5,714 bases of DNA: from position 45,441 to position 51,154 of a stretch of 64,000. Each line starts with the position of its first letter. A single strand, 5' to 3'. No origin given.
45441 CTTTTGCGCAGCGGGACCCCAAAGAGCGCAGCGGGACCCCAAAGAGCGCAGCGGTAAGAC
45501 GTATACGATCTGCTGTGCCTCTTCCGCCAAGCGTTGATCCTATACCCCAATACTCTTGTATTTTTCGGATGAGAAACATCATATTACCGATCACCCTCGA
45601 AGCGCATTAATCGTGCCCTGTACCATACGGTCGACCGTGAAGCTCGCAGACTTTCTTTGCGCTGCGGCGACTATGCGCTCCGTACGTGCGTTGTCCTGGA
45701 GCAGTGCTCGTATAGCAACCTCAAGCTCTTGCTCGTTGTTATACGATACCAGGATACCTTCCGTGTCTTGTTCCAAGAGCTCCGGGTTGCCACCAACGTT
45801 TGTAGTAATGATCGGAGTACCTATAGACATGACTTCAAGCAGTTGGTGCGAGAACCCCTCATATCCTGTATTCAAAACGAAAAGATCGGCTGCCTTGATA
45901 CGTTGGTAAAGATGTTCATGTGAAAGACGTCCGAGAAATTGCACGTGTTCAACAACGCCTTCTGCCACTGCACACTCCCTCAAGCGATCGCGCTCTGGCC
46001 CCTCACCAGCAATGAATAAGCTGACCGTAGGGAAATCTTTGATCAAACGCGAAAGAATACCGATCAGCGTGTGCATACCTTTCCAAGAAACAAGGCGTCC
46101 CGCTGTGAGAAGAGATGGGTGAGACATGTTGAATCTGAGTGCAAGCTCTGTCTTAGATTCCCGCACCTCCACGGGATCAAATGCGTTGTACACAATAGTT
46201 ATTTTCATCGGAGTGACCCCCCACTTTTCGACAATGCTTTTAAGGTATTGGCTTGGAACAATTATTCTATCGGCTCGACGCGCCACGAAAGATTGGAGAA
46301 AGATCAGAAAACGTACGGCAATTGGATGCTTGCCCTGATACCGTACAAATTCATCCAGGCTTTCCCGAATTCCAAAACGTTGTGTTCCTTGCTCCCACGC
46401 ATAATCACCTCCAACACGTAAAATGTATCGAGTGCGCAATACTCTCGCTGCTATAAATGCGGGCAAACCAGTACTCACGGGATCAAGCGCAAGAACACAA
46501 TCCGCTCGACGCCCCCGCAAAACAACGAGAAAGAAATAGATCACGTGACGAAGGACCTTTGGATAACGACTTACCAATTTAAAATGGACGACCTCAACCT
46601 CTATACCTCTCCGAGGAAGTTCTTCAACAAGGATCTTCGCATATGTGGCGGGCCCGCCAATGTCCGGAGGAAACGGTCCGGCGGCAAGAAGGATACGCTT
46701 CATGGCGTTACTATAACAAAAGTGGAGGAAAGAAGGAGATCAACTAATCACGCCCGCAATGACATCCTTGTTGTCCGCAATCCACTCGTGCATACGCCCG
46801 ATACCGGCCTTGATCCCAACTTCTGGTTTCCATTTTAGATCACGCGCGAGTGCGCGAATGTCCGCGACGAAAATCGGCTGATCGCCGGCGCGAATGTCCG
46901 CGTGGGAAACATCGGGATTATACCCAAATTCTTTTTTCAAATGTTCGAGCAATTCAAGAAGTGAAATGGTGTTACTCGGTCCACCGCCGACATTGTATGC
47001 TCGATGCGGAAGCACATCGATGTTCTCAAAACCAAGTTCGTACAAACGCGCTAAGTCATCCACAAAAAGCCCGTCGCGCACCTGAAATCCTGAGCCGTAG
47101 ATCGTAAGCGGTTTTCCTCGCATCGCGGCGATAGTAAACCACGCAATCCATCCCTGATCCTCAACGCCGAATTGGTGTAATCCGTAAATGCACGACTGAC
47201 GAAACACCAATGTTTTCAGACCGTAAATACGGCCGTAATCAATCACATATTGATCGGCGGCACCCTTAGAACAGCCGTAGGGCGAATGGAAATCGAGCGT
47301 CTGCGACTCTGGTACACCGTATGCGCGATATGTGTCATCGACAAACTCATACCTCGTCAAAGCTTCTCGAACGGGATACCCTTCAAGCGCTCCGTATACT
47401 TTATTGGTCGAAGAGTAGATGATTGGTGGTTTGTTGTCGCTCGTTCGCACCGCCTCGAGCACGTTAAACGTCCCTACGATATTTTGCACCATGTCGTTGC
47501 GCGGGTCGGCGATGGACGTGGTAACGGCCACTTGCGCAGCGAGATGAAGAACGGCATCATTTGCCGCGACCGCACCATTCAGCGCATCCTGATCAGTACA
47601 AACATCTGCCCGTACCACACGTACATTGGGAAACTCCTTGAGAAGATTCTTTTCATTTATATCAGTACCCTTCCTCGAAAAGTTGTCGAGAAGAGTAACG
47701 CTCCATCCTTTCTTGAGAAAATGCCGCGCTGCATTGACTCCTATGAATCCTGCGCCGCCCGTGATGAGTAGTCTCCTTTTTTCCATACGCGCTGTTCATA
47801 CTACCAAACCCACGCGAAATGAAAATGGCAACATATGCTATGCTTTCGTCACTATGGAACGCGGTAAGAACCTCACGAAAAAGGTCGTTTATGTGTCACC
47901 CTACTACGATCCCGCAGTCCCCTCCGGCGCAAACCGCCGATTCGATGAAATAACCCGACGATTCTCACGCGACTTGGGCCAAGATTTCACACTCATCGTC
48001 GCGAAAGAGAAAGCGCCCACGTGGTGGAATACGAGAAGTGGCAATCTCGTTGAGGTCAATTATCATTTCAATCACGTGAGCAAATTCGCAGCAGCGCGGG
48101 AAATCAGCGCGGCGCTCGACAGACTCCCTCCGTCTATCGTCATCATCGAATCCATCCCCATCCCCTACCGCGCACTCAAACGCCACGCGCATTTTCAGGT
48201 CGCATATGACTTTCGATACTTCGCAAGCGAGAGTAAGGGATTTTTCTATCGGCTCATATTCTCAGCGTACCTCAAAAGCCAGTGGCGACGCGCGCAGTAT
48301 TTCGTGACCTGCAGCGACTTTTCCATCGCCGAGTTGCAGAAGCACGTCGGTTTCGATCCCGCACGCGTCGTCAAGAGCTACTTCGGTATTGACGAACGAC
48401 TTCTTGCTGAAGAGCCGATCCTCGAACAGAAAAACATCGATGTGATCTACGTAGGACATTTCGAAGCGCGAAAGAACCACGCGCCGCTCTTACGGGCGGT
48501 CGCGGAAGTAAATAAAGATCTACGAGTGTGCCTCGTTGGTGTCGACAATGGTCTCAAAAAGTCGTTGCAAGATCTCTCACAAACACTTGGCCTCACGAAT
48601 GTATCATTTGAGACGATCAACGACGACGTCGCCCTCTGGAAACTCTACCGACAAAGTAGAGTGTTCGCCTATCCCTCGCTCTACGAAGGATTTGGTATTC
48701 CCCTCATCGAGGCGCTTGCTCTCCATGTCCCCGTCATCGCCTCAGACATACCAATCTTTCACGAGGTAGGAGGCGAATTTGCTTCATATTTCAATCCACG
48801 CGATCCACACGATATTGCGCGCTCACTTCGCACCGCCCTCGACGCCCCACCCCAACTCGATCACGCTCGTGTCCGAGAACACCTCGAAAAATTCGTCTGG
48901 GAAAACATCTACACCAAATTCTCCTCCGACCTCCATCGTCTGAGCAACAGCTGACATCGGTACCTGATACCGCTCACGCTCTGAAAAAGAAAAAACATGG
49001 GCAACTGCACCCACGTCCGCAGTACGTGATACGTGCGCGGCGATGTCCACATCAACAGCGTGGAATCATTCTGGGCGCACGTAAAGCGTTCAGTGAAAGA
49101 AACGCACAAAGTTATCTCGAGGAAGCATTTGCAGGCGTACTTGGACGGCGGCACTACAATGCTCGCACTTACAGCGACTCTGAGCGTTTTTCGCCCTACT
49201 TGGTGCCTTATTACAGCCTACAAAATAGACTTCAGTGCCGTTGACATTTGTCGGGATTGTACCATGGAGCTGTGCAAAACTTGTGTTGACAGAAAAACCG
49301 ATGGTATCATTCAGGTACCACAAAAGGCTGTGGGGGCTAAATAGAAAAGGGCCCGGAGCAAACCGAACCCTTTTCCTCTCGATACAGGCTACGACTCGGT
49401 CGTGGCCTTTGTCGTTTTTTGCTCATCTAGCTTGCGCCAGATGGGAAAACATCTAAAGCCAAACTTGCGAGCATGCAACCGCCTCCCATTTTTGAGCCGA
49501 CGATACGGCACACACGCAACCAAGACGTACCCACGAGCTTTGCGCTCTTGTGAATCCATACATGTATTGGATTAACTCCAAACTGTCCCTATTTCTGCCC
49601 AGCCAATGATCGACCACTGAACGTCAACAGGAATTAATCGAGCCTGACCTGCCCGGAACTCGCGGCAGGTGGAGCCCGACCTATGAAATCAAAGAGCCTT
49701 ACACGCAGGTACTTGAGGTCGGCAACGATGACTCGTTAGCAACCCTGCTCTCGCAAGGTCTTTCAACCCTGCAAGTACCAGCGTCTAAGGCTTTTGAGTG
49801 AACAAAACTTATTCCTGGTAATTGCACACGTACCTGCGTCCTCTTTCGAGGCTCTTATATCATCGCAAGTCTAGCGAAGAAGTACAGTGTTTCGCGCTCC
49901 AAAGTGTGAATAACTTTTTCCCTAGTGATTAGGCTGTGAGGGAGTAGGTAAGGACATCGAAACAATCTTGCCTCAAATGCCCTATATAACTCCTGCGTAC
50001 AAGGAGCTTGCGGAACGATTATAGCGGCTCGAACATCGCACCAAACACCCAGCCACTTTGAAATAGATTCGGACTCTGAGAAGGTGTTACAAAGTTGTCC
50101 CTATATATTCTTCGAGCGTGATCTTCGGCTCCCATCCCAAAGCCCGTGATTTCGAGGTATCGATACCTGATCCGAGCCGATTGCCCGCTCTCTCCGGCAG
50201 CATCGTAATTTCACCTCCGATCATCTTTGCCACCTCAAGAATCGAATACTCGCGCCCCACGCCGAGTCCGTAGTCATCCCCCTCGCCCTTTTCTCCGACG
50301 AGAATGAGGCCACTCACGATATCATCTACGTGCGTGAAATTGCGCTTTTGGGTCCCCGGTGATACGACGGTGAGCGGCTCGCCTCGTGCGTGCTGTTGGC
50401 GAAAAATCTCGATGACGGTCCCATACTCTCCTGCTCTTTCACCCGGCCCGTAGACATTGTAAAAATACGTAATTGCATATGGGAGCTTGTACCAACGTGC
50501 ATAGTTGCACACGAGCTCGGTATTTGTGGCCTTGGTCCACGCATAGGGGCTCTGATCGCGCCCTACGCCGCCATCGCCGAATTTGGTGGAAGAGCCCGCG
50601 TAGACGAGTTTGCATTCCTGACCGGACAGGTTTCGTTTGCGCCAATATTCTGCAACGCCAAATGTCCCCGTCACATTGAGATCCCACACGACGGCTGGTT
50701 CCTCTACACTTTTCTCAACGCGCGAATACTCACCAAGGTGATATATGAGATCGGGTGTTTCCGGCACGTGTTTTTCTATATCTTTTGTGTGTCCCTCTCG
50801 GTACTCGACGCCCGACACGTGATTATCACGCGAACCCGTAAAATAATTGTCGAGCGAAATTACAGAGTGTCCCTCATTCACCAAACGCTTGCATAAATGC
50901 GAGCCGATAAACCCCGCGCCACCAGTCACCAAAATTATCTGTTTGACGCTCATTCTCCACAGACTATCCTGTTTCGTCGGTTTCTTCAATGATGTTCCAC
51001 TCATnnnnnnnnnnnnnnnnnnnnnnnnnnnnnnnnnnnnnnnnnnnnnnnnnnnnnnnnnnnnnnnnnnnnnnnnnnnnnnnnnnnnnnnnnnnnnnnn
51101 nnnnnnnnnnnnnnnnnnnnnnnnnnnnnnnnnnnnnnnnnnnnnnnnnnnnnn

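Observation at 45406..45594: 20-bp tandem duplication frameshifts the start of an FkbM-family methyltransferase gene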

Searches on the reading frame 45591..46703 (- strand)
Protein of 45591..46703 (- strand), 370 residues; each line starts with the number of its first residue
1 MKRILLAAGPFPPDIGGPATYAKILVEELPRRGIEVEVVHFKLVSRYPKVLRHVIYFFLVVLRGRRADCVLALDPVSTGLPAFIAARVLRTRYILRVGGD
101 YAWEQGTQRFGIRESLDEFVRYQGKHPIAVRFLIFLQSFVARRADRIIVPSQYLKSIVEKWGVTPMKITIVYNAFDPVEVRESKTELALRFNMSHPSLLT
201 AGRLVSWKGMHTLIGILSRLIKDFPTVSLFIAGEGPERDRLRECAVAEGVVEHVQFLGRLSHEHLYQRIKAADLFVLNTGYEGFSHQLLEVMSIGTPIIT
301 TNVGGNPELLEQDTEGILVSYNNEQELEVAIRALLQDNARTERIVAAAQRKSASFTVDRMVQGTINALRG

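Call 6: search_protein_families(library=pfam, proteins=[window:45591-46703:-], max_evalue=0.01)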
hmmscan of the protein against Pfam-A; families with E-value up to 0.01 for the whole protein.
window:45591-46703:- (370 aa): 6 families
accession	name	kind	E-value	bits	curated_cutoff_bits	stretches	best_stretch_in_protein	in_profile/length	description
PF00534.26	Glycos_transf_1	-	1.5e-35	122.7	26.4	1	191-350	11-171/172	Glycosyl transferases group 1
PF13692.12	Glyco_trans_1_4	-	6e-29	101.6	27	1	196-337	2-142/142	Glycosyl transferases group 1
PF13579.12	Glyco_trans_4_4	-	3.7e-14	53.8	29.7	1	45-173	58-157/158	Glycosyl transferase 4-like domain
PF13439.12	Glyco_transf_4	-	4.4e-14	53.3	28.5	1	15-177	1-168/170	Glycosyltransferase Family 4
PF13524.12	Glyco_trans_1_2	-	1.5e-09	38.4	25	1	223-359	11-137/144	Glycosyl transferase-like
PF20706.3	GT4-conflict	-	0.00023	20.7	26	1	188-319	193-334/385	Family 4 Glycosyltransferase in conflict systems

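Call 38: search_protein_families(library=ncbifam, proteins=[P0025, window:45591-46703:-], max_evalue=0.01)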
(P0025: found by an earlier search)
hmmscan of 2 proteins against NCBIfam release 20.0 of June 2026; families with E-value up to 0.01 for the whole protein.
P0025 (266 aa): 3 families
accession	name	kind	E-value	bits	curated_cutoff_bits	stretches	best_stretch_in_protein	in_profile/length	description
TIGR01444.1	fkbM_fam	subfamily_domain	1.6e-21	77.2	37.7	1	92-210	2-127/143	FkbM family methyltransferase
NF006138.0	PRK08287.1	equivalog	5e-05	23.2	210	1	89-142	32-87/189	decarboxylating cobalt-precorrin-6B (C(15))-methyltransferase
NF003216.0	PRK04181.1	equivalog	0.0011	18.8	191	1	86-148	122-185/257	4-(cytidine 5'-diphospho)-2-C-methyl-D-erythritol kinase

window:45591-46703:- (370 aa): 40 families (the best 25 are shown)
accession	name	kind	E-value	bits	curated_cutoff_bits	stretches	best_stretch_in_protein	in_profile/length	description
TIGR03088.1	stp2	hypoth_equivalog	2.8e-28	99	409.05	1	152-362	149-364/374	TIGR03088 family PEP-CTERM/XrtA system glycosyltransferase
NF041876.1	EPS_EpsE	equivalog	3.7e-28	98.9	400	1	195-351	214-375/389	exopolysaccharide biosynthesis GT4 family glycosyltransferase EpsE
TIGR04157.1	glyco_rSAM_CFB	subfamily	1.2e-26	93.7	400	1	140-332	166-362/406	TIGR04157 family glycosyltransferase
TIGR03999.1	thiol_BshA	equivalog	3.9e-25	88.6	273.7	1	139-362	140-364/375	N-acetyl-alpha-D-glucosaminyl L-malate synthase BshA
TIGR04063.1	stp3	hypoth_equivalog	6.2e-24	84.6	442.05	1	61-350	87-373/397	TIGR04063 family PEP-CTERM/XrtA system glycosyltransferase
NF050063.1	ProtGlycPglJ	equivalog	1.2e-23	83.9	500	1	135-359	136-354/363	N-acetylgalactosamine-N,N'-diacetylbacillosaminyl-diphospho-undecaprenol 4-alpha-N-acetylgalactosaminyltransferase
TIGR03449.1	mycothiol_MshA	equivalog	3.5e-20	72.3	462.5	1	141-365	162-397/406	D-inositol-3-phosphate glycosyltransferase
NF047684.1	TeichurnBiosyTuaC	equivalog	1.5e-18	66.9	550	1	143-346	164-363/391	teichuronic acid biosynthesis protein TuaC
NF047880.1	glyco_SdgA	exception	2.4e-18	66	800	1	182-358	303-477/488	serine-aspartate repeat adhesin O-glycosyltransferase SdgA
NF038229.1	Glyco4_Geo_Pelo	equivalog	6e-18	65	400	1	140-349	106-313/338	GPMC system family 4 glycosyltransferase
NF047881.1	glyco_SdgB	exception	2e-17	63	800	1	192-363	318-488/496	serine-aspartate repeat adhesin O-glycosyltransferase SdgB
TIGR02149.1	glgA_Coryne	subfamily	2.8e-17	62.9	302.4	1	142-365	143-384/391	glycogen synthase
NF007396.0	PRK09922.1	equivalog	3.9e-15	55.6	385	1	144-340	136-329/361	lipopolysaccharide 1,6-galactosyltransferase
NF046085.1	XrtY_assoc_Gly1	equivalog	7.3e-15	54.7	400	1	163-359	179-372/387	XrtY-associated glycosyltransferase XYAG1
NF011726.0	PRK15179.1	equivalog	4.4e-13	48.4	733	1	159-366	475-689/694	Vi polysaccharide biosynthesis protein TviE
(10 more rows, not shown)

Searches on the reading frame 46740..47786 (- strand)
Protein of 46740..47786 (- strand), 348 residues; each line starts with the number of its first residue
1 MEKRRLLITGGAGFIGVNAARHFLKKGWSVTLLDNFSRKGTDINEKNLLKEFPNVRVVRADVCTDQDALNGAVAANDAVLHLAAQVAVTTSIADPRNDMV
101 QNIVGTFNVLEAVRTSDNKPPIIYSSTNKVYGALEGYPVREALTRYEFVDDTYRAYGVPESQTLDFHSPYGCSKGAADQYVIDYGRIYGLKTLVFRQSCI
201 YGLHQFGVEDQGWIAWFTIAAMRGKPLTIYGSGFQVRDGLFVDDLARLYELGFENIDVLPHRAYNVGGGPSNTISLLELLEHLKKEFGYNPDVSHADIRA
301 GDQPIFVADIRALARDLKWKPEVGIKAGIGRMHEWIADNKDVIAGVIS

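Call 6: search_protein_families(library=pfam, proteins=[window:46740-47786:-], max_evalue=0.01)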
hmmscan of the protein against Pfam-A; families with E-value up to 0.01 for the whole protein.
window:46740-47786:- (348 aa): 9 families
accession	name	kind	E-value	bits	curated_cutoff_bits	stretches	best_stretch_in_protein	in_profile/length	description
PF01370.27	Epimerase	-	1e-41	143.4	20.9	1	7-267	2-240/240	NAD dependent epimerase/dehydratase family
PF16363.11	GDP_Man_Dehyd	-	1.4e-39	136.9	27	1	7-332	1-332/332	GDP-mannose 4,6 dehydratase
PF01073.25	3Beta_HSD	-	1.9e-13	50.5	22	1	7-143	1-133/280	3-beta hydroxysteroid dehydrogenase/isomerase family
PF07993.18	NAD_binding_4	-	8.2e-12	45.3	20.1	1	50-214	58-216/258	Male sterility protein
PF02719.21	Polysacc_synt_2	-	1e-07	31.9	20.2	1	6-130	1-131/293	Polysaccharide biosynthesis protein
PF04321.23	RmlD_sub_bind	-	1.5e-06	27.9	27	1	5-204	2-155/287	RmlD substrate binding domain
PF08659.16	KR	-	0.00027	21.3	22.6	1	7-133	4-143/180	KR domain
PF00106.31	adh_short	-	0.00036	20.5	26.6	1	6-74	3-69/195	short chain dehydrogenase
PF01266.30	DAO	-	0.0028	17.7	27.9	1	11-36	6-31/353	FAD dependent oxidoreductase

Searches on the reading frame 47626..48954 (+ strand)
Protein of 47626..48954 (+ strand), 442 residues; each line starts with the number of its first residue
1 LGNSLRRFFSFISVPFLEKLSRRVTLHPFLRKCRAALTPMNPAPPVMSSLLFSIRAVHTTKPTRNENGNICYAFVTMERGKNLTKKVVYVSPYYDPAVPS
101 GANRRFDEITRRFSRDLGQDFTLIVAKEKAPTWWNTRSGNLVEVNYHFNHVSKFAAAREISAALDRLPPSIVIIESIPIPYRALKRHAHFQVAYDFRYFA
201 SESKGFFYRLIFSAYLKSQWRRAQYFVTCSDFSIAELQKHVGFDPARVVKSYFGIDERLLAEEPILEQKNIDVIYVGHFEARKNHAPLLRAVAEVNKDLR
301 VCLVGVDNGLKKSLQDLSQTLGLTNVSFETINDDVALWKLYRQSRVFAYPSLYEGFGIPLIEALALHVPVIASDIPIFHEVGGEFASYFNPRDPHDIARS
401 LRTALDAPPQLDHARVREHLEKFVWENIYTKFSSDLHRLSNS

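Call 26: search_protein_families(library=pfam, proteins=[window:47626-48954:+], max_evalue=0.001)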
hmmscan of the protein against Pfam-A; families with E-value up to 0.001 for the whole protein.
window:47626-48954:+ (442 aa): 4 families
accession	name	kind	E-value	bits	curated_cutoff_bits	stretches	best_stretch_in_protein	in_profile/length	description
PF00534.26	Glycos_transf_1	-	3.2e-27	95.6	26.4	1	266-410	11-161/172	Glycosyl transferases group 1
PF13692.12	Glyco_trans_1_4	-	7e-22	78.6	27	1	272-405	3-140/142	Glycosyl transferases group 1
PF20706.3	GT4-conflict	-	5.5e-07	29.3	26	1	244-374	170-312/385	Family 4 Glycosyltransferase in conflict systems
PF13439.12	Glyco_transf_4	-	1.2e-05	25.8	28.5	1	100-256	2-167/170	Glycosyltransferase Family 4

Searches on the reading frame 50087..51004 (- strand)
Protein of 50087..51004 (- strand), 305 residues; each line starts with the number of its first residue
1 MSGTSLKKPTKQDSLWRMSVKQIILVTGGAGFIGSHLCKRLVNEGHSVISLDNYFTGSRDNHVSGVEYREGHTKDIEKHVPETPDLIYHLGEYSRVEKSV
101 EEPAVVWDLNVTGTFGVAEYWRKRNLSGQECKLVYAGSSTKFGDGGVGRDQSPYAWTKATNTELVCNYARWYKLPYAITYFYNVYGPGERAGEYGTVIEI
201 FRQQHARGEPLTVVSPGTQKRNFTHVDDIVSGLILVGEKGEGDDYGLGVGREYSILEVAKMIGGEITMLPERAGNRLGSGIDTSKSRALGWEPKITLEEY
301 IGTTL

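Call 26: search_protein_families(library=pfam, proteins=[window:50087-51004:-], max_evalue=0.001)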
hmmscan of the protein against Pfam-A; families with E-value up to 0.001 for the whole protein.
window:50087-51004:- (305 aa): 5 families
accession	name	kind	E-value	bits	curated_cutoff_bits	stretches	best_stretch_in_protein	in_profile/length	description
PF01370.27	Epimerase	-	4.6e-45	154.4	20.9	1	24-247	1-239/240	NAD dependent epimerase/dehydratase family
PF16363.11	GDP_Man_Dehyd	-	1.9e-38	133.2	27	1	25-267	1-267/332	GDP-mannose 4,6 dehydratase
PF02719.21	Polysacc_synt_2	-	1.3e-08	34.9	20.2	1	24-262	1-243/293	Polysaccharide biosynthesis protein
PF04321.23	RmlD_sub_bind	-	8.8e-07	28.7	27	1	24-126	3-94/287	RmlD substrate binding domain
PF01073.25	3Beta_HSD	-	4.3e-06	26.4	22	1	25-123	1-105/280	3-beta hydroxysteroid dehydrogenase/isomerase family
